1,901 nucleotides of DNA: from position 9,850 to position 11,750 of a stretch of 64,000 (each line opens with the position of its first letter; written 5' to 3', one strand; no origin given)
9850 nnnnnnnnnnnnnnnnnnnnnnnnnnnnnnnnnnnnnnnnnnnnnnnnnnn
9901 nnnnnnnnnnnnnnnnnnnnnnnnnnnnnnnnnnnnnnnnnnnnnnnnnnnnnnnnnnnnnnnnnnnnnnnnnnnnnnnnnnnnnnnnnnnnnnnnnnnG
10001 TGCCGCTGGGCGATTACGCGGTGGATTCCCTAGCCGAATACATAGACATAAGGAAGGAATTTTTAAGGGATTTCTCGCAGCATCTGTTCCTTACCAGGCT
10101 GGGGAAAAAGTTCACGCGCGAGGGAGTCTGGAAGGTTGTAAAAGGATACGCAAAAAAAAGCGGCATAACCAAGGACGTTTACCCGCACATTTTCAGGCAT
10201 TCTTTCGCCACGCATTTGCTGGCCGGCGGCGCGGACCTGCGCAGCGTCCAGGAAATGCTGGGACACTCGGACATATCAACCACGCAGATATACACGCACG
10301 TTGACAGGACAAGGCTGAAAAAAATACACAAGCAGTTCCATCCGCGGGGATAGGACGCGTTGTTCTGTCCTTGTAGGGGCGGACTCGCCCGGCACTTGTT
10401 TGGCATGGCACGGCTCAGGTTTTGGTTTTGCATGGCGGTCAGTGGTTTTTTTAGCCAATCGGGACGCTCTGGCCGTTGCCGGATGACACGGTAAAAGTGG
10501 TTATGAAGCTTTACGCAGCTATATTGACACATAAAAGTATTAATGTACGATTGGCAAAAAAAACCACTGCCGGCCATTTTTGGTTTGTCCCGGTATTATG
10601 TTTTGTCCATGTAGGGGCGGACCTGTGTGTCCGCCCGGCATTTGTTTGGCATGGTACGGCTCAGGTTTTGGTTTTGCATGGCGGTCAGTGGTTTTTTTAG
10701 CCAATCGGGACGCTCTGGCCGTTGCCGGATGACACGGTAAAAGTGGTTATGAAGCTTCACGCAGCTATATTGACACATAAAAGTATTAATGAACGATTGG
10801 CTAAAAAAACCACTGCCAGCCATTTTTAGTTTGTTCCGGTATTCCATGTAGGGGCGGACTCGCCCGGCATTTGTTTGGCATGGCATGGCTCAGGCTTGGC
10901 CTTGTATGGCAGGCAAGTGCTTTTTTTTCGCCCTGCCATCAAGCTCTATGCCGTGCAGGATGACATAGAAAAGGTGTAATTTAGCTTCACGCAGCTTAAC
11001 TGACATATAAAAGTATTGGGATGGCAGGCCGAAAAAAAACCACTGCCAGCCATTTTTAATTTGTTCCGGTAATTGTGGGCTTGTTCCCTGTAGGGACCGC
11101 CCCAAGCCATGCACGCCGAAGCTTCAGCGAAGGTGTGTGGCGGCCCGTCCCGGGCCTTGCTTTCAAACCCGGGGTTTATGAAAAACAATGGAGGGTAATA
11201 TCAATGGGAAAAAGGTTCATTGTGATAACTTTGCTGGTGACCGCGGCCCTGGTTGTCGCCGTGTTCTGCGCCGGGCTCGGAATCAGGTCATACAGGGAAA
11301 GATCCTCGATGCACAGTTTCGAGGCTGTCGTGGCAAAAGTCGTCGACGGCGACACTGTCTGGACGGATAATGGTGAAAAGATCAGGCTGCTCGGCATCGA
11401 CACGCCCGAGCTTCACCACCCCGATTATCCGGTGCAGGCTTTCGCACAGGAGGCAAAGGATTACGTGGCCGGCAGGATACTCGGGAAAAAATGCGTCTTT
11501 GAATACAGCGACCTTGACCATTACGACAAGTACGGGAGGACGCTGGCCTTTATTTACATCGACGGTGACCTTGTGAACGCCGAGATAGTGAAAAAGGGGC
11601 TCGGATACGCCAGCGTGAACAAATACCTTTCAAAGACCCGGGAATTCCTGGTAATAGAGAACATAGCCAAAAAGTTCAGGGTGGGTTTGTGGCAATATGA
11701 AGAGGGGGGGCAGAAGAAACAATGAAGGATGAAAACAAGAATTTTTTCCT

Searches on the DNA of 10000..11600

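Call 62: search_rna_families(source=window, start=10000, end=11600, threshold=evalue, max_evalue=1)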
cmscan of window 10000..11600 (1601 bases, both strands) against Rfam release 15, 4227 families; matches with E-value up to 1: 5.
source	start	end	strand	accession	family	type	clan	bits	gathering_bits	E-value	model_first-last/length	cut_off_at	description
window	10692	10809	+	RF03938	mir-4662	Gene; miRNA;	-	26.9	97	0.0098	1-67/67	no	mir-4662 microRNA precursor family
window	10692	10809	-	RF03938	mir-4662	Gene; miRNA;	-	26.9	97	0.01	1-67/67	no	mir-4662 microRNA precursor family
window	10446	10563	-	RF03938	mir-4662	Gene; miRNA;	-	21.5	97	0.33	1-67/67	no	mir-4662 microRNA precursor family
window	10446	10563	+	RF03938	mir-4662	Gene; miRNA;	-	20.5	97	0.62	1-67/67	no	mir-4662 microRNA precursor family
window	10921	11039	-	RF03578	mir-3910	Gene; miRNA;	-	19.8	95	0.94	1-82/82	no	mir-3910 microRNA precursor family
